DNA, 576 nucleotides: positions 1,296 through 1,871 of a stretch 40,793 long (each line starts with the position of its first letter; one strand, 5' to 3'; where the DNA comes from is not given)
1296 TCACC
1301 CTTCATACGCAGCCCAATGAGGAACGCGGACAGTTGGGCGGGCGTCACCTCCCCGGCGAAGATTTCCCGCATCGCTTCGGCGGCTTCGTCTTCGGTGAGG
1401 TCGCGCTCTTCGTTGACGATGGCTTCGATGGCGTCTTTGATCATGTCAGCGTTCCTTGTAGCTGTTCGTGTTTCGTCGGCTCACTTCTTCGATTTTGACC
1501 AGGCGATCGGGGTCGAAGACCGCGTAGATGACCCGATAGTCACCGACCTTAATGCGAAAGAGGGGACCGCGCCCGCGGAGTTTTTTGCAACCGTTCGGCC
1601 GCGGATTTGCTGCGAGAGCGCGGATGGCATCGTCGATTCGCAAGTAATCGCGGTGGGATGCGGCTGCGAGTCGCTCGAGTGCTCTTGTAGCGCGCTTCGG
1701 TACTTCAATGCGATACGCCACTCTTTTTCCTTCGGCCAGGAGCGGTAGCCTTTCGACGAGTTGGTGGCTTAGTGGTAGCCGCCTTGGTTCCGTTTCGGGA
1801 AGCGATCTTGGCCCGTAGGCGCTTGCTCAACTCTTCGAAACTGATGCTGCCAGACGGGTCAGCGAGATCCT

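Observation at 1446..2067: RelE/RHH toxin-antitoxin pair embedded in, and translationally abutting, the T-box-controlled trp operon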

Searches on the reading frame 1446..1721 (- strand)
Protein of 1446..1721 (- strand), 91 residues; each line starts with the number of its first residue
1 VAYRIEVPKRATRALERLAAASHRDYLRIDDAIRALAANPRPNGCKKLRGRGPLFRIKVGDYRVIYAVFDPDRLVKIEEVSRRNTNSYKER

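Call 3: search_protein_families(library=pfam, proteins=[window:1446-1721:-], max_evalue=0.01)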
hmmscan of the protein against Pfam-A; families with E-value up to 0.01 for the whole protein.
window:1446-1721:- (91 aa): 1 family
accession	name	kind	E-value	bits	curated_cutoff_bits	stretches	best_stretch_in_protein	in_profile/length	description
PF05016.21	ParE_toxin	-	4.8e-08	33.9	23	1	6-84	2-86/89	ParE toxin of type II toxin-antitoxin system, parDE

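Call 7: find_encoding_contigs(protein=window:1446-1721:-, flank=10000, max_places=10)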
Protein window:1446-1721:- (91 aa): no gene with exactly this product is on record in the collection.
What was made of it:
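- Tried and rejected: Exact look-up of the window toxin in public assemblies found nothing (call 7).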

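Call 9: find_homologous_proteins(query=window:1446-1721:-)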
Query window:1446-1721:- (91 aa): 25 proteins with E <= 0.001 among 37 candidates.
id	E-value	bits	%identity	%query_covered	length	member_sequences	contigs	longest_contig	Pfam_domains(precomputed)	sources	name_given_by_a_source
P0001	2.3e-52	192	100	100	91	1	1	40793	PF05016.22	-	-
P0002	5.2e-32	127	67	100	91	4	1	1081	PF05016.22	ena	-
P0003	8.1e-32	127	65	100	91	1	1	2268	PF05016.22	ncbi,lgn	-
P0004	4.9e-31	124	66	100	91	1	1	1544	PF05016.22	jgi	jgi:mRNA interferase RelE/StbE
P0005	1.3e-30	123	65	100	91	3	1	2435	PF05016.22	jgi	jgi:mRNA interferase RelE/StbE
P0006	1.8e-30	122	59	100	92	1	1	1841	PF05016.22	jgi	jgi:mRNA interferase RelE/StbE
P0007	3.0e-30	122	65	100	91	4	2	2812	PF05016.22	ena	-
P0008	1.9e-15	74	49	96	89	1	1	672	PF05016.22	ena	-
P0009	7.0e-15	73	63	65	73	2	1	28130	PF05016.22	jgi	-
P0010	2.2e-12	65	46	90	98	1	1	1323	PF05016.22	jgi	jgi:mRNA interferase RelE/StbE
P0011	4.0e-12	64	51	89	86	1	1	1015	PF05973.21,PF05016.22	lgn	-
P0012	8.5e-12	63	46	91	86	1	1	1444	PF05016.22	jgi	jgi:mRNA interferase RelE/StbE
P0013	1.8e-11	62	48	91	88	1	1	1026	PF05016.22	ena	-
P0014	1.3e-10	59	55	68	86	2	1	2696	PF05016.22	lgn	-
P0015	1.7e-10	59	47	89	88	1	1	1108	PF05016.22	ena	-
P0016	2.0e-10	58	49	92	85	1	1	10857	PF05016.22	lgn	-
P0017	2.8e-10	58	65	57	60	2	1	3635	PF05016.22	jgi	jgi:mRNA interferase RelE/StbE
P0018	5.7e-10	57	49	91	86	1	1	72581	PF05016.22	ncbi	ncbi:MAG: type II toxin-antitoxin system RelE/ParE family toxin [Phycisphaerae bacterium]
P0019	1.0e-9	56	48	92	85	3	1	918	PF05016.22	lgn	-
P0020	1.2e-9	56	48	92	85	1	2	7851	PF05016.22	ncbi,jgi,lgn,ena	-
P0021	2.5e-9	55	59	58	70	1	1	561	PF05016.22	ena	-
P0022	2.1e-7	49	43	89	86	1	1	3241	PF05016.22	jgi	jgi:mRNA interferase RelE/StbE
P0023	5.4e-7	48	41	91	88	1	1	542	PF05016.22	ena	-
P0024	4.9e-5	41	48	71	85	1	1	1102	PF05016.22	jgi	jgi:mRNA interferase RelE/StbE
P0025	4.0e-4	38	41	76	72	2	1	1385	PF05016.22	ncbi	-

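Call 22: search_protein_families(library=ncbifam, proteins=[window:1446-1721:-], max_evalue=0.01)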
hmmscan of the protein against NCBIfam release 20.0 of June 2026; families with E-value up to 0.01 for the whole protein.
window:1446-1721:- (91 aa): 1 family
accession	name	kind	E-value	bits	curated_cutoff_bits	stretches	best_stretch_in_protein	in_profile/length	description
TIGR02385.1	RelE_StbE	subfamily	0.0085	16.6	27.9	1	5-83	2-84/88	type II toxin-antitoxin system mRNA interferase toxin, RelE/StbE family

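Call 30: find_related_loci(query=A2, collection=metagenome_contigs, flank=4000)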
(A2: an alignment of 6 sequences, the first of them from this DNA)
Query A2 (91 aa) in metagenome_contigs; peptide patterns used: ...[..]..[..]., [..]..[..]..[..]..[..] (x = any residue, [..] = any of these).
600 stretches matched a pattern (row limit reached: there are more); 370 encode a relative of the query (tblastn E <= 1e-3); the best 80 are kept; 80 distinct loci.
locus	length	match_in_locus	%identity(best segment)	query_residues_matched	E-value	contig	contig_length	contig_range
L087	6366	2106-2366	48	1-89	1e-21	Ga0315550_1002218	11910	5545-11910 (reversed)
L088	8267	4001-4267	47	2-89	1e-20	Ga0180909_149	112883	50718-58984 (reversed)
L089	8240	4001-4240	42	1-83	2e-16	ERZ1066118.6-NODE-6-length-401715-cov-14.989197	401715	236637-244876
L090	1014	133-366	44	2-83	2e-16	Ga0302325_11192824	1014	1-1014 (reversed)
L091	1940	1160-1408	41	2-89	2e-16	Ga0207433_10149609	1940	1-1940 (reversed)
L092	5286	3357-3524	61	28-83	5e-16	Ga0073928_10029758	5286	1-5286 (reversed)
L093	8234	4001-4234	44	2-83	5e-16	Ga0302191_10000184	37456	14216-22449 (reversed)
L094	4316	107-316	54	16-83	7e-16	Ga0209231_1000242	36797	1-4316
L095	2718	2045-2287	48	1-84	9e-16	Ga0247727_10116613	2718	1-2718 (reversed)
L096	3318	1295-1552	40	3-90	1e-15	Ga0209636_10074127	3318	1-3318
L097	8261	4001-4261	39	1-89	2e-15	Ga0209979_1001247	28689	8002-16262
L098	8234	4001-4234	44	3-83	2e-15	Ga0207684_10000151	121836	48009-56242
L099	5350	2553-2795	42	1-84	4e-15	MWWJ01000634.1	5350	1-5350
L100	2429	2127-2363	43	3-84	6e-15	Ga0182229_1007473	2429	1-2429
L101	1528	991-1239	38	3-90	8e-15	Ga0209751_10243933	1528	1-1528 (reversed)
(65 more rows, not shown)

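Call 35: find_encoding_contigs(protein=P0009, flank=6000, max_places=3)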
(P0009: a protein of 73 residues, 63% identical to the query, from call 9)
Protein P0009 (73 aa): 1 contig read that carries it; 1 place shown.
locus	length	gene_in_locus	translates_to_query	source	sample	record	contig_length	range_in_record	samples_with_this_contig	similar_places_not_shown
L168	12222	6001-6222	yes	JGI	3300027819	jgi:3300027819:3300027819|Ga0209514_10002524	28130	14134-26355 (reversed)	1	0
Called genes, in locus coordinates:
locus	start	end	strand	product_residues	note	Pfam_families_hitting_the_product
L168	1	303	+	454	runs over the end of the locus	PF00291:PALP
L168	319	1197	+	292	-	-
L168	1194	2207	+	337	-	PF00579:tRNA-synt_1b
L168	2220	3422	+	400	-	PF13489:Methyltransf_23 (weak)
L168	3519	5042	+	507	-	PF04715:, PF00425:Chorismate_bind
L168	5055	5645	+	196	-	PF00117:GATase, PF07722:Peptidase_C26 (weak)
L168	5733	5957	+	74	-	-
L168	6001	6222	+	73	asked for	PF05016:ParE_toxin (weak)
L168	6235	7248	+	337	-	PF02885:Glycos_trans_3N, PF00591:Glycos_transf_3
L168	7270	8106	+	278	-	PF00218:IGPS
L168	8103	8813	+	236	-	PF00697:PRAI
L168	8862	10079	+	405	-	PF00291:PALP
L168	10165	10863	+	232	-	PF00702:Hydrolase, PF13419:HAD_2, PF13242:Hydrolase_like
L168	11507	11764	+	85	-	PF00829:Ribosomal_L21p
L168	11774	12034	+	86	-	PF01016:Ribosomal_L27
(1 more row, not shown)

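Call 36: find_encoding_contigs(protein=P0016, flank=5000, max_places=3)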
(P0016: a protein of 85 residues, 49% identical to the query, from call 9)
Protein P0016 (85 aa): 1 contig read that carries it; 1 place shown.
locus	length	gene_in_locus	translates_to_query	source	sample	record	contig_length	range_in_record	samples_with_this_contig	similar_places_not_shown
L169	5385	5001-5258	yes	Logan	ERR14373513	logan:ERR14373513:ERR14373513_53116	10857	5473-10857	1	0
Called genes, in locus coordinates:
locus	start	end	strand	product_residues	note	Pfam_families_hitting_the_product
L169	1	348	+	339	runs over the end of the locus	PF01075:Glyco_transf_9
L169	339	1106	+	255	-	PF00535:Glycos_transf_2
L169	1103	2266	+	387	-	PF13439:Glyco_transf_4, PF13579:Glyco_trans_4_4, PF20706:GT4-conflict, PF00534:Glycos_transf_1, PF13524:Glyco_trans_1_2 (weak), PF13692:Glyco_trans_1_4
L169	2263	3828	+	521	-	PF06293:Kdo, PF01163:RIO1 (faint), PF01636:APH (weak), PF19974:TCAD9 (weak), PF06293:Kdo, PF00069:Pkinase (weak)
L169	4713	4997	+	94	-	-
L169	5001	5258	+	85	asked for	PF05016:ParE_toxin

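Call 42: search_solved_structures(query=A1, max_evalue=0.01, show_alignments=2)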
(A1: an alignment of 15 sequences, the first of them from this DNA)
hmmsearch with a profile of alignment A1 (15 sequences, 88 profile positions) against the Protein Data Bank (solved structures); distinct sequences matched with E-value up to 0.01: 12.
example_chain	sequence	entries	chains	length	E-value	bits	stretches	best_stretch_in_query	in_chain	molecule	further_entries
1wmi_A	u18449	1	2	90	5.3e-15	58.8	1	1-81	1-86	hypothetical protein PHS013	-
2khe_A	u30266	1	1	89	2.3e-11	47.1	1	1-79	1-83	Toxin-like protein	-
9g12_A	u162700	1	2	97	1.8e-09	41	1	3-82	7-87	Toxin RelE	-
4v7k_Ay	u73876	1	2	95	3.8e-09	40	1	1-82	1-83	Toxin relE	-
4fxe_D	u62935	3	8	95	2.8e-08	37.2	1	1-80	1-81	mRNA interferase RelE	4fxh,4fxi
2kc8_A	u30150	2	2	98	3.6e-08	36.9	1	1-80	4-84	Toxin relE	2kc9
4v7j_Ay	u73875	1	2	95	9.6e-08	35.5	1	1-80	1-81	Toxin relE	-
3g5o_B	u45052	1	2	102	1.4e-07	35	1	2-81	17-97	Uncharacterized protein Rv2866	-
7v5y_E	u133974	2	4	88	9.5e-06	29.1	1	2-75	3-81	Putative mRNA interferase YoeB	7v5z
7v6w_F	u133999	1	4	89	9.8e-06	29.1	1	2-75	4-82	Putative mRNA interferase YoeB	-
3bpq_B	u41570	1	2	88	0.00083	22.9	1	9-81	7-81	Toxin RelE3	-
4hxt_A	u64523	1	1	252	0.0027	21.2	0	5-31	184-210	De Novo Protein OR329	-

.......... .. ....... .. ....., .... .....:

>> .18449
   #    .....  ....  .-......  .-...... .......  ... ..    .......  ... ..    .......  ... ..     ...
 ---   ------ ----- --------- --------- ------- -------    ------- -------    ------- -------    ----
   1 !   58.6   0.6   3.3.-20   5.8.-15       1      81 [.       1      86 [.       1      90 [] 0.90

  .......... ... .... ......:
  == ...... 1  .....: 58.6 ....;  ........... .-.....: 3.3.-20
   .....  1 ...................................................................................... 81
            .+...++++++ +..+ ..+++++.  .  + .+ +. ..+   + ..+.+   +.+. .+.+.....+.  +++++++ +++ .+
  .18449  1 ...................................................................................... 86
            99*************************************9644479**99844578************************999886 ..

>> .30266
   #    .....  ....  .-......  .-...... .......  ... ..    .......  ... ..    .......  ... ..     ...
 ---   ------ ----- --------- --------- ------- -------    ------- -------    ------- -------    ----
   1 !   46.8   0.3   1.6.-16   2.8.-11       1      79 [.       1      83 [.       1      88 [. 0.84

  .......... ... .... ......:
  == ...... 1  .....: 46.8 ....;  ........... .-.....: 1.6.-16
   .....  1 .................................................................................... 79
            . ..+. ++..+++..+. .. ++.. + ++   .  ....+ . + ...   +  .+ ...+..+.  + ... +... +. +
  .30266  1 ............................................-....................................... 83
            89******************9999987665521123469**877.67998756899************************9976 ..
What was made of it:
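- On Type II toxin-antitoxin module, RelE/ParE superfamily: The family profile hits RelE structures at E = 5e-15 to 1e-7 (call 42).
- The toxin-family profile matches solved RelE structures at E down to 5e-15 (call 42).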

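Call 48: search_protein_families(library=padloc, proteins=[window:1446-1721:-], max_evalue=0.01)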
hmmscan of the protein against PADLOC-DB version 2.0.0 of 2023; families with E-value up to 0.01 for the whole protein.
window:1446-1721:- (91 aa): 0 families

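Call 75: search_dna_similar(query=window:1446-1721:-, collection=plasmids, mode=protein, max_evalue=0.001, max_rows=10)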
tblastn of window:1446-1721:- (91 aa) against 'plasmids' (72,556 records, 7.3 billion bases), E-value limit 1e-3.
Records with a match: 14; places in all: 14; records where one place covers at least 80% of the query: 0.
Best place of each record, by identity: <60% 14.
By first word of the organism name: Rhodococcus 2; Arthrobacter 2; Thermococcus 2; Leptolyngbya 1; Gloeothece 1; Calothrix 1; Pseudanabaena 1; Dietzia 1; Acaryochloris 1; Candidatus 1; and 1 more.
By predicted mobility (MOB-suite, as given by PLSDB): non-mobilizable 8; mobilizable 4; conjugative 2.
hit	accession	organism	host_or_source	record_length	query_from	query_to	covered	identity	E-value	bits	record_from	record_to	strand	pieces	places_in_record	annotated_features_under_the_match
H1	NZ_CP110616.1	Rhodococcus antarcticus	whole organism,T5 medium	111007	2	66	71%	47.7%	7e-4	44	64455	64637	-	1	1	type II toxin-antitoxin system RelE/ParE family toxin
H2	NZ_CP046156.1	Leptolyngbya sp. BL0902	cell culture,open pond on an algae farm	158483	26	83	64%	50.0%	4e-10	61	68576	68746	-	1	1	type II toxin-antitoxin system RelE/ParE family toxin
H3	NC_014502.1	Gloeothece verrucosa PCC 7822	fresh water in rice field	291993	28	83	62%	48.2%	4e-8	56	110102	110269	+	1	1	type II toxin-antitoxin system RelE/ParE family toxin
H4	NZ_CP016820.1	Rhodococcus sp. p52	oil-polluted soil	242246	28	89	68%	43.5%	1e-4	45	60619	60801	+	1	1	type II toxin-antitoxin system RelE/ParE family toxin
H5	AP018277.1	Calothrix sp. NIES-4101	-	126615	28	84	63%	43.9%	1e-6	51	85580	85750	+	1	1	addiction module antitoxin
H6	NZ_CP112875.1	Pseudanabaena galeata CCNP1313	-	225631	29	83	60%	44.6%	4e-6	50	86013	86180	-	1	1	type II toxin-antitoxin system RelE/ParE family toxin | hypothetical protein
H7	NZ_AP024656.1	Arthrobacter sp. NicSoilB8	-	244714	28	83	62%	42.9%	1e-5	49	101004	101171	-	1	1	type II toxin-antitoxin system RelE/ParE family toxin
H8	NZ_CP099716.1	Dietzia kunjamensis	cell culture,water from a container for ...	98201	28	84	63%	42.1%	6e-4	44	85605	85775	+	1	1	type II toxin-antitoxin system RelE/ParE family toxin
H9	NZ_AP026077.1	Acaryochloris marina MBIC10699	cell culture,Ascidian, Diplosoma similis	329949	33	91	65%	37.3%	8e-5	46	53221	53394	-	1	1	type II toxin-antitoxin system RelE/ParE family toxin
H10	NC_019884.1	Thermococcus sp. CIR10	-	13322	28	85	64%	36.7%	2e-5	48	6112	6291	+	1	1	type II toxin-antitoxin system RelE/ParE family toxin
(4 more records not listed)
